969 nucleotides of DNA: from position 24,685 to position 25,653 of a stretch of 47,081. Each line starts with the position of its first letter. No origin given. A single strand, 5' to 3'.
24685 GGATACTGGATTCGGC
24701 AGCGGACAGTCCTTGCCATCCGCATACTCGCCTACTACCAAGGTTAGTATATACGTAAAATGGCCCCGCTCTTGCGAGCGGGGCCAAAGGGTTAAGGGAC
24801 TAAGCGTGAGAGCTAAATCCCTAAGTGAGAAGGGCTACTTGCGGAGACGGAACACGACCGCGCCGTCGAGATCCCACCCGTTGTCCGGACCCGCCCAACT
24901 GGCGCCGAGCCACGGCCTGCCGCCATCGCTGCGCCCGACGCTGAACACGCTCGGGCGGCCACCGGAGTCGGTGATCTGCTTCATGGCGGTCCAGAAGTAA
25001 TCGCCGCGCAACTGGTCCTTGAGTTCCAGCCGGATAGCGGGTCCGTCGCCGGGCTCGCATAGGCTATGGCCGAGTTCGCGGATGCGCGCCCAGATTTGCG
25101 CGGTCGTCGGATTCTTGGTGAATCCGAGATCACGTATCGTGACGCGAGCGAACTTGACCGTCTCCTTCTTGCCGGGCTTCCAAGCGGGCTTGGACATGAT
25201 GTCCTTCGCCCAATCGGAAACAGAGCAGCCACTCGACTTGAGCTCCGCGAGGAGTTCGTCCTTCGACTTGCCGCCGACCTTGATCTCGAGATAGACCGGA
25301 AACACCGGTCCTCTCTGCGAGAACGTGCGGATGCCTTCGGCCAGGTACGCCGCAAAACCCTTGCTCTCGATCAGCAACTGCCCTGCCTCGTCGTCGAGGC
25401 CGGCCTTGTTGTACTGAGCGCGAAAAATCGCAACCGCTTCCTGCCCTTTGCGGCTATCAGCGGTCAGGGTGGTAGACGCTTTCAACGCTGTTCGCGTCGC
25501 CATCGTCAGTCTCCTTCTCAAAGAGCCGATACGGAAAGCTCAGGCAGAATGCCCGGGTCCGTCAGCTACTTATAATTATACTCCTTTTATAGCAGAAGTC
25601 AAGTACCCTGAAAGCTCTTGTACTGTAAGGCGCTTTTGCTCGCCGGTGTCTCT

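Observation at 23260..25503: Diversity-generating retroelement: 137-bp TR/VR pair that differs only at template adenines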

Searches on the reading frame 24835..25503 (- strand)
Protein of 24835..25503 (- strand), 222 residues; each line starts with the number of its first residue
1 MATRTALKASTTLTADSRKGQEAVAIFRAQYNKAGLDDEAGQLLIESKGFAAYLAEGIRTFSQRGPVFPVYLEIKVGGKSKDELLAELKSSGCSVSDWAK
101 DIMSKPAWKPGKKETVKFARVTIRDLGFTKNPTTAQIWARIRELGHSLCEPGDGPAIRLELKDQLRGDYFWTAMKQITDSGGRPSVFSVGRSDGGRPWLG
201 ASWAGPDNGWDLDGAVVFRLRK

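Call 6: search_protein_families(library=pfam, proteins=[window:24835-25503:-], max_evalue=1)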
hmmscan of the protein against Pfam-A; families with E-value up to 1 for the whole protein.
window:24835-25503:- (222 aa): 0 families

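Call 7: search_protein_families(library=ncbifam, proteins=[window:24835-25503:-], max_evalue=1)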
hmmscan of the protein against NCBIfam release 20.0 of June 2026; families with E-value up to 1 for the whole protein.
window:24835-25503:- (222 aa): 0 families

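Call 10: search_solved_structures(query=window:24835-25503:-, max_evalue=10, show_alignments=2)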
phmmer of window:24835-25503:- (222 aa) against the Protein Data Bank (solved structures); distinct sequences matched with E-value up to 10: 1.
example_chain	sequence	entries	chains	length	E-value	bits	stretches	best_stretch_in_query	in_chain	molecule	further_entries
5eyw_A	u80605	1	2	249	0.64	12.9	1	42-116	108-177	Triosephosphate isomerase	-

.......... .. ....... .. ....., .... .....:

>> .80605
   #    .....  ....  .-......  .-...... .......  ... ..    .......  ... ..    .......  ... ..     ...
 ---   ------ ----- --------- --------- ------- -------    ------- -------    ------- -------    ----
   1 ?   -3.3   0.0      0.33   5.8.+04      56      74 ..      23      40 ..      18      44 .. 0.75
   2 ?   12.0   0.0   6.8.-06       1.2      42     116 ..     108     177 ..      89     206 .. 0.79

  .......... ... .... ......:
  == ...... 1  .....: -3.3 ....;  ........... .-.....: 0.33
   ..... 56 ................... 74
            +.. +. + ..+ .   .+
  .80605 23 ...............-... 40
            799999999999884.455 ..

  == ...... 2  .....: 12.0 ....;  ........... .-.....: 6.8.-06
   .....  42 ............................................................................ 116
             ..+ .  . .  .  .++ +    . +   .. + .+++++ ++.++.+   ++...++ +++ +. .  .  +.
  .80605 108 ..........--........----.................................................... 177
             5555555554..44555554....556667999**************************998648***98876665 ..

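Call 20: find_homologous_proteins(query=window:24835-25503:-, max_evalue=0.001)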
Query window:24835-25503:- (222 aa): 110 proteins with E <= 0.001 among 436 candidates.
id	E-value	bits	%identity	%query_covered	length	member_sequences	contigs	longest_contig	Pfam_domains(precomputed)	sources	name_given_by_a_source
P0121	3.4e-145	500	100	100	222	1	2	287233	-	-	-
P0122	5.1e-102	358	73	100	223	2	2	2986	-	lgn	-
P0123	8.4e-101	354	71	100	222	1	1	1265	-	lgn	-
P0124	1.5e-100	354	73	100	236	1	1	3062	-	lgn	-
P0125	3.6e-99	349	73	100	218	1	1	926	-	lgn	-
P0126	1.1e-97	344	70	100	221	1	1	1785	-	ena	-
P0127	1.9e-96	340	70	100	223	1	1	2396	-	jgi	jgi:hypothetical protein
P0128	3.2e-95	336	71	98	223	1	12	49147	-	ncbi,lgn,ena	-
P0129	9.9e-95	334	70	100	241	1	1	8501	-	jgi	jgi:hypothetical protein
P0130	1.8e-94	334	68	100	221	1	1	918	-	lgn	-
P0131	2.7e-94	333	71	100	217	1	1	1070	-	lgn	-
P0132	1.9e-93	330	67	100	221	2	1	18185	-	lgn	-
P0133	2.4e-93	330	68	100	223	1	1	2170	-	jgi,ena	-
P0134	5.1e-93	329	70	96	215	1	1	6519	-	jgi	-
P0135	9.1e-93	328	69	100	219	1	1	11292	-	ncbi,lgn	-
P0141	5.4e-89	316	68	95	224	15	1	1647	-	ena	-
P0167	2.0e-69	252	58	96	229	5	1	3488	-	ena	-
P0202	2.2e-48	183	47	96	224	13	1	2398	-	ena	-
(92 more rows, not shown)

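Call 24: find_encoding_contigs(protein=P0121, flank=10000, max_places=6)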
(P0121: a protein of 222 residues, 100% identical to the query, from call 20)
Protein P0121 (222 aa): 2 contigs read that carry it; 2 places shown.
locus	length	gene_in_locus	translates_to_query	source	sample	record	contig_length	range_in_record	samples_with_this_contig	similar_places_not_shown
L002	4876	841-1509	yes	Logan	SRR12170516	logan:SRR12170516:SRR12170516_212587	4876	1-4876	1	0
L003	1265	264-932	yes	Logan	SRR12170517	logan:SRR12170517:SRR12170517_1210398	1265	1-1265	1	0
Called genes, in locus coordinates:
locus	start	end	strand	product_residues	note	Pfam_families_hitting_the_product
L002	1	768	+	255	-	?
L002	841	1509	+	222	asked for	-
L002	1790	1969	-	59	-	-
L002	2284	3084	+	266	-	PF00078:RVT_1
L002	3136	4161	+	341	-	PF01594:AI-2E_transport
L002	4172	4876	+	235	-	?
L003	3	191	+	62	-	?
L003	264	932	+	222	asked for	-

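Call 27: find_related_loci(query=A3, collection=genome_contigs, flank=4000)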
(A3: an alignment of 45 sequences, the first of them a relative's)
Query A3 (222 aa) in genome_contigs; peptide patterns used: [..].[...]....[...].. (x = any residue, [..] = any of these).
33 stretches matched a pattern; 16 encode a relative of the query (tblastn E <= 1e-3); 16 distinct loci.
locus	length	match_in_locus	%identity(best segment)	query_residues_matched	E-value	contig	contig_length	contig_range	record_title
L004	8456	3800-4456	69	1-222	7e-98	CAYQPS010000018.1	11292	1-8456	MAG TPA_asm: uncultured Candidatus Saccharibacteria bacterium isolate SRP136066_co1_148 genome assembly, contig: NODE_73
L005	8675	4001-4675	67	1-222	2e-95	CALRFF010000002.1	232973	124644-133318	MAG: Candidatus Nomurabacteria bacterium isolate TH-Jun18-118 genome assembly, contig: TH-Jun18-C23, whole genome shotgu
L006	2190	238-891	66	5-222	2e-91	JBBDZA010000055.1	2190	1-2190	MAG: Parcubacteria group bacterium isolate LejiaD_47_45 Lejia_D_61795_length_2190_cov_22, whole genome shotgun sequence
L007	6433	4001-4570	58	33-222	3e-67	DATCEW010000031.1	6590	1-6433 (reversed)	MAG TPA_asm: Candidatus Paceibacterota bacterium isolate SMAG_U7764 k141_117067, whole genome shotgun sequence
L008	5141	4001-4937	64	68-222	2e-63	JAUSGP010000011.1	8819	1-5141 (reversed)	MAG: bacterium isolate E14_metabat.bin.13 E14_k141_1000522, whole genome shotgun sequence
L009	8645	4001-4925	59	68-222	5e-56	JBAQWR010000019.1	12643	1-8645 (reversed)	MAG: Minisyncoccia bacterium isolate MFD03282_ilm_asm_bin15 k127_77978, whole genome shotgun sequence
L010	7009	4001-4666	40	4-220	1e-38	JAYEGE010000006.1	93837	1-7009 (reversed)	MAG: Patescibacteria group bacterium isolate MAG254 MAG254_6, whole genome shotgun sequence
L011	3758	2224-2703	50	66-222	4e-37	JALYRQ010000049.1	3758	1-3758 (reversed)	MAG: bacterium isolate MDV bin93 SD1455_NODE_7835_length_3758_cov_1.306252, whole genome shotgun sequence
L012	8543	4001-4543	41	53-222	1e-36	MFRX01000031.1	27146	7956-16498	MAG: Candidatus Moranbacteria bacterium RIFCSPHIGHO2_02_FULL_40_12b rifcsphigho2_02_scaffold_5809, whole genome shotgun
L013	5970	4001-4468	46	68-222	2e-36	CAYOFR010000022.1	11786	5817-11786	MAG TPA_asm: uncultured Candidatus Saccharibacteria bacterium isolate SRP135725_co2_60 genome assembly, contig: k141_251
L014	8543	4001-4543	42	53-222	2e-36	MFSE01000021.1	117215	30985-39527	MAG: Candidatus Moranbacteria bacterium RIFOXYA12_FULL_35_19 rifixya3_full_scaffold_44, whole genome shotgun sequence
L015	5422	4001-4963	43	74-222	2e-34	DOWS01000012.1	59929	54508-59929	MAG TPA_asm: Candidatus Daviesbacteria bacterium isolate UBA9644 contig_2754, whole genome shotgun sequence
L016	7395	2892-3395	44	56-222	3e-34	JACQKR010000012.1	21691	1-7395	MAG: Candidatus Levyibacteriota bacterium isolate NC_groundwater_1182_Ag_S-0.1um_43_56 S_p1_S3_coassembly_k141_578642, w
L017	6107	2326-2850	40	50-222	2e-32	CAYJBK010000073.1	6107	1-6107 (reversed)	MAG TPA_asm: uncultured Candidatus Saccharibacteria bacterium isolate ERP119705_co9_194 genome assembly, contig: NODE_20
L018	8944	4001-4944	40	76-222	7e-31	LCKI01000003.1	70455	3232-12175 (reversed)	MAG: Parcubacteria group bacterium GW2011_GWC1_45_14 UW95_C0003, whole genome shotgun sequence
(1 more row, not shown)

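Call 32: predict_structure(alignment_id=A3)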
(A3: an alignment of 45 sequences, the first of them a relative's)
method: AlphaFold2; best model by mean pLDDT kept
length: 222 residues; sequences in the alignment: 45
mean_pLDDT: 86.1   pTM: 0.70
mean pLDDT of the five models: 86.1, 83.9, 83.8, 83.6, 81.8
residues with pLDDT >= 90: 128; 70-90: 69; 50-70: 15; < 50: 10
segments of 3 or more residues with pLDDT < 50: 1-10
pLDDT, mean of each block of 10 residues (from residue 1): 36 71 84 86 82 72 70 96 97 95 94 96 95 94 94 97 92 92 91 90 78 96 73
secondary structure, 60 per line:
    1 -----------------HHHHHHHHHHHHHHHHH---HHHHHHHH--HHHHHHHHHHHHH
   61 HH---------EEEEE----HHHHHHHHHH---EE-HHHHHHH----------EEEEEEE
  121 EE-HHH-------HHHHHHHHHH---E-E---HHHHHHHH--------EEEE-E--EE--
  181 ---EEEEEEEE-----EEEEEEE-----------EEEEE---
elements in order: H18-34 H38-45 H48-62 E72-76 H81-90 H97-103 E114-122 H134-143 H153-160 E169-172 E184-191 E197-203 E215-219

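Call 35: fold_search(model_id=the predicted structure, library=pdb)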
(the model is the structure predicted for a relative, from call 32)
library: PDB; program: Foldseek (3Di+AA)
matches with E <= 10: 203; with E <= 0.001: 0
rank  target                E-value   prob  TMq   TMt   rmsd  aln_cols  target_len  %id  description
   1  6s2v_B                2.6e-01  0.06  0.14  0.11  22.1       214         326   10  Structure of the N-terminal catalytic region of T. thermophilus Rel (released 2020-07-08)
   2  6fgx_B                4.2e-01  0.07  0.15  0.16  16.3       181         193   12  Crystal structure of the small alarmone synthethase 2 from Staphylococcus aureus bound to AMPCPP (released 2018-02-07)
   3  7s8k_B                4.2e-01  0.06  0.11  0.10  10.0        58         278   14  Crystal structure of a GH12-2 family cellulase from Thermococcus sp. 2319x1 (released 2022-08-24)
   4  6s2v_A                4.2e-01  0.05  0.13  0.10  21.9       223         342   11  Structure of the N-terminal catalytic region of T. thermophilus Rel (released 2020-07-08)
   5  6s2u                  4.5e-01  0.04  0.12  0.10  22.4       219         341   12  Structure of the catalytic domain of T. thermophilus Rel in complex with AMP and ppGpp (released 2020-07-08)
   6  7s8k_A                4.7e-01  0.06  0.11  0.10  10.0        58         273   14  Crystal structure of a GH12-2 family cellulase from Thermococcus sp. 2319x1 (released 2022-08-24)
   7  8h4v_B                5.4e-01  0.30  0.29  0.41   5.8       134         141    8  Mincle CRD complex with PGL trisaccharide (released 2023-08-09)
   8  3vgi                  6.5e-01  0.04  0.11  0.10  10.1        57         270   12  The crystal structure of hyperthermophilic family 12 endocellulase from Pyrococcus furiosus (released 2012-09-12)
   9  3wr0                  6.5e-01  0.04  0.11  0.10  10.1        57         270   12  Structure of hyperthermophilic family 12 endocellulase mutant from Pyrococcus furiosus (released 2015-03-11)
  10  6fgj_B                6.9e-01  0.06  0.16  0.17  16.5       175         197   11  Crystal structure of the small alarmone synthethase 2 from Staphylococcus aureus (released 2018-02-07)
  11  6yvq                  8.3e-01  0.03  0.12  0.10  16.9       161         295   12  Crystal structure of SAICAR Synthetase (PurC) from Mycobacterium abscessus in apo form (released 2021-05-12)
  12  7ohg                  8.8e-01  0.03  0.12  0.09  24.1       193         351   12  Structure of Thermus thermophilus Rel bound to the non-hydrolasable alarmone analogue (released 2022-06-01)
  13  4zrv_A                9.4e-01  0.16  0.28  0.42   8.7       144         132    7  Structure of cow mincle CRD complexed with trehalose mono butyrate (released 2016-05-25)
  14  2i7r_A                9.4e-01  0.03  0.12  0.21  17.1       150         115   15  conserved domain protein (released 2006-10-17)
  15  3r9r                  1.0e+00  0.02  0.13  0.11  16.8       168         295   13  Structure of a Phosphoribosylaminoimidazole-succinocarboxamide synthase from Mycobacterium abscessus ATCC 19977 / DSM 44 (released 2011-04-20)
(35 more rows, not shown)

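Call 39: fold_search(model_id=the predicted structure, library=viral)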
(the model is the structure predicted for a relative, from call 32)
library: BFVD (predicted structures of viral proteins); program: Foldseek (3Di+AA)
matches with E <= 10: 344; with E <= 0.001: 0
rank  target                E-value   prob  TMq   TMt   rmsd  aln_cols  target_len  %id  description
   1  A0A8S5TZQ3            2.0e-01  0.06  0.13  0.13  16.8       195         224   11  Large polyvalent protein-associated domain 3 [Myoviridae sp. cttph48]
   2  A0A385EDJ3            3.5e-01  0.04  0.11  0.16  17.2       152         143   12  Uncharacterized protein [Caulobacter phage CcrSC]
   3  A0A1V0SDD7            3.7e-01  0.06  0.12  0.08  20.9       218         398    7  Uncharacterized protein [Indivirus ILV1]
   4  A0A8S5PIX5            3.9e-01  0.06  0.11  0.15  18.0       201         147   12  Uncharacterized protein [Myoviridae sp. ctsK93]
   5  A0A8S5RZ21            4.7e-01  0.11  0.14  0.23  12.2        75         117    9  Uncharacterized protein [Myoviridae sp. ctNQV2]
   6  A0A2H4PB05            4.7e-01  0.05  0.16  0.18  18.3       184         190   10  (no name in the UniProt tables at hand)
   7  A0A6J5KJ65            5.0e-01  0.08  0.12  0.12  18.4       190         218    8  Essential recombination function protein [uncultured Caudovirales phage]
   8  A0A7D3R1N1            5.3e-01  0.06  0.12  0.14  20.0       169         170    9  Nucleotidyltransferase relA/spot protein [Fadolivirus FV1/VV64]
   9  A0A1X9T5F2            5.7e-01  0.09  0.23  0.08  21.6       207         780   14  C-type lectin protein [Ranid herpesvirus 3]
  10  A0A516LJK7            5.7e-01  0.07  0.11  0.16   7.3        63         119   14  (no name in the UniProt tables at hand)
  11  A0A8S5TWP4            5.7e-01  0.04  0.14  0.19  16.1       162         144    9  GIY-YIG nuclease superfamily protein [Siphoviridae sp. ctcx61]
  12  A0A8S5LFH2            6.4e-01  0.15  0.13  0.18  10.1        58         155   12  Uncharacterized protein [Siphoviridae sp. ctlXU33]
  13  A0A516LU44            7.7e-01  0.06  0.13  0.21  12.0        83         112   17  (no name in the UniProt tables at hand)
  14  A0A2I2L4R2            7.7e-01  0.06  0.15  0.14  16.4       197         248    8  Uncharacterized protein [Orpheovirus IHUMI-LCC2]
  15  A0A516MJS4            8.2e-01  0.06  0.08  0.14   4.6        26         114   31  (no name in the UniProt tables at hand)
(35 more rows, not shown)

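Call 53: list_cluster_members(proteins=[P0141, P0202, P0121, P0167])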
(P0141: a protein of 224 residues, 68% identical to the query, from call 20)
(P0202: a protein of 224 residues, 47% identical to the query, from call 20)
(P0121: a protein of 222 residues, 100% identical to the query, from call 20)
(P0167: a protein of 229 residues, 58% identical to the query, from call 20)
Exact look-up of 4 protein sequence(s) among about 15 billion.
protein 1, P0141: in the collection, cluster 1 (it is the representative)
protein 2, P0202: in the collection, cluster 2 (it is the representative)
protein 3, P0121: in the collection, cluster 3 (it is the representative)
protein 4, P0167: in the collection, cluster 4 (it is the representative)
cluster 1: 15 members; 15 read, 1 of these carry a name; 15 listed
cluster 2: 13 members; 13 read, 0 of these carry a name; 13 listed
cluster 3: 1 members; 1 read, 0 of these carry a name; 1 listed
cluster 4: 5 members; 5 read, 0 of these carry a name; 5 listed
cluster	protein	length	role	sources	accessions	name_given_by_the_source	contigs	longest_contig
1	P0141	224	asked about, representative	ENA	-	-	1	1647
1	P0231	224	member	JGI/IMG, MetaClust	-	\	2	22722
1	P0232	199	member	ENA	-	-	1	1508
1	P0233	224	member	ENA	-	-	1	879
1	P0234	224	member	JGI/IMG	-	-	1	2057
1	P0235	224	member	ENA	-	-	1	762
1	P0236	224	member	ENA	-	-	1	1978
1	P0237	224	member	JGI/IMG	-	-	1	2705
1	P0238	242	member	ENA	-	-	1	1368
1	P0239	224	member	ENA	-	-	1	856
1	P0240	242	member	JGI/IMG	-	-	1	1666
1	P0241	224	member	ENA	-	-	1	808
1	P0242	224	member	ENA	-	-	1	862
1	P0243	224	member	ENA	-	-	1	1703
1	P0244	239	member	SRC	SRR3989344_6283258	-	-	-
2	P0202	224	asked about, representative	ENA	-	-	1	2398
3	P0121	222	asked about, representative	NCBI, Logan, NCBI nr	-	-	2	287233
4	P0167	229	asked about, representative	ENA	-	-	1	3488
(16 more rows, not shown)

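Call 56: search_solved_structures(query=A3, max_evalue=10, show_alignments=2)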
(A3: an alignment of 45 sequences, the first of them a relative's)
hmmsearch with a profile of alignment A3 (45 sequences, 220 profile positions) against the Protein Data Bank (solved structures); distinct sequences matched with E-value up to 10: 0.

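Call 57: search_protein_families(library=pfam, alignment_id=A3, max_evalue=1)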
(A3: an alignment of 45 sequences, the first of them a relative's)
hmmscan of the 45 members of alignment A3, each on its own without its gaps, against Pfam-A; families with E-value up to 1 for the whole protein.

A. member 1, P0121 (222 aa): 0 families

B. families by the number of members that match (of 45 scanned): 7 families
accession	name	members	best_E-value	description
PF20711.2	DUF6825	2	0.066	Family of unknown function (DUF6825)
PF24224.1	DUF7440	2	0.17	Family of unknown function (DUF7440)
PF15433.11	MRP-S31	1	0.051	Mitochondrial 28S ribosomal protein S31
PF15892.11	BNR_4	1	0.088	BNR repeat-containing family member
PF21110.3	GlxA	1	0.14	GlxA beta barrel domain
PF03472.21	Autoind_bind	1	0.18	Autoinducer binding domain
PF11216.13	DUF3012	1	0.19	Protein of unknown function (DUF3012)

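Call 77: search_protein_representatives(alignment_id=A3)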
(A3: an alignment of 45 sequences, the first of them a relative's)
Query: 45 sequences, 220 profile positions. Proteins with E-value up to 0.001 (for the whole library): 5138; up to 1e-10: 3040; up to 1e-30: 414. The best 150 are listed.
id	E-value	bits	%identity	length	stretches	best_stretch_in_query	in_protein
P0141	6.3e-110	382.1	-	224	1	4-220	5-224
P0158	2.9e-92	324.4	-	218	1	11-220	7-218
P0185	7.2e-80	283.8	-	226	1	27-220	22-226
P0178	8.3e-76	270.6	-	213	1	57-220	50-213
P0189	9.7e-70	250.7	-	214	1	11-220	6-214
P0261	3.8e-69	248.8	-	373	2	71-218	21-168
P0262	2.3e-67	243.0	-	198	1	62-220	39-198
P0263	4.6e-66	238.7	-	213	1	20-220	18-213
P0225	2.9e-64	232.8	-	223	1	1-219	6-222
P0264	1.8e-63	230.2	-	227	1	11-218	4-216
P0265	2.2e-63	229.9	-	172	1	62-220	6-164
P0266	9.3e-62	224.6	-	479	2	78-213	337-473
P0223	9.2e-61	221.4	-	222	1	18-220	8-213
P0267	7.7e-60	218.4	-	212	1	22-220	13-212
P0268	8.8e-60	218.2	-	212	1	20-220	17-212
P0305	2.0e-45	171.3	-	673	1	70-220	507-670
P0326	1.1e-42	162.3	-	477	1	62-220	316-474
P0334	4.8e-42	160.2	-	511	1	71-220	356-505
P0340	1.6e-41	158.5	-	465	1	66-220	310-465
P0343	2.6e-41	157.8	-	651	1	71-220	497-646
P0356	3.2e-40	154.2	-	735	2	104-220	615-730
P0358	4.2e-40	153.8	-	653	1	61-219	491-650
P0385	8.2e-39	149.6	-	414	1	71-219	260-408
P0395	4.6e-38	147.2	-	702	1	14-220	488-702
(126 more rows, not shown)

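Call 78: search_protein_families(library=pfam, proteins=[P0305, P0343, P0356, P0358, P0395, P0334, P0266, P0326, P0340, P0385], max_evalue=0.01)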
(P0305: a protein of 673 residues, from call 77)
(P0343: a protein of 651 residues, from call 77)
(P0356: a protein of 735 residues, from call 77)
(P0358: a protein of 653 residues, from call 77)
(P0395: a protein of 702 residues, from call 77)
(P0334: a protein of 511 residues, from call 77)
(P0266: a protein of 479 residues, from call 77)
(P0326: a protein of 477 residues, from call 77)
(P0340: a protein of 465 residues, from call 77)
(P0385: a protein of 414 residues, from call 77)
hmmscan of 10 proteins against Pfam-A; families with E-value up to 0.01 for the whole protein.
P0305 (673 aa): 0 families

P0343 (651 aa): 0 families

P0356 (735 aa): 0 families

P0358 (653 aa): 0 families

P0395 (702 aa): 1 family
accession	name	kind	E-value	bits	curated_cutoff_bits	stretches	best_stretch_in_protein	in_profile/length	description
PF14284.11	PcfJ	-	8.6e-08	32.6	25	1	271-394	24-133/147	PcfJ-like protein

P0334 (511 aa): 0 families

P0266 (479 aa): 0 families

P0326 (477 aa): 0 families

P0340 (465 aa): 0 families

P0385 (414 aa): 0 families
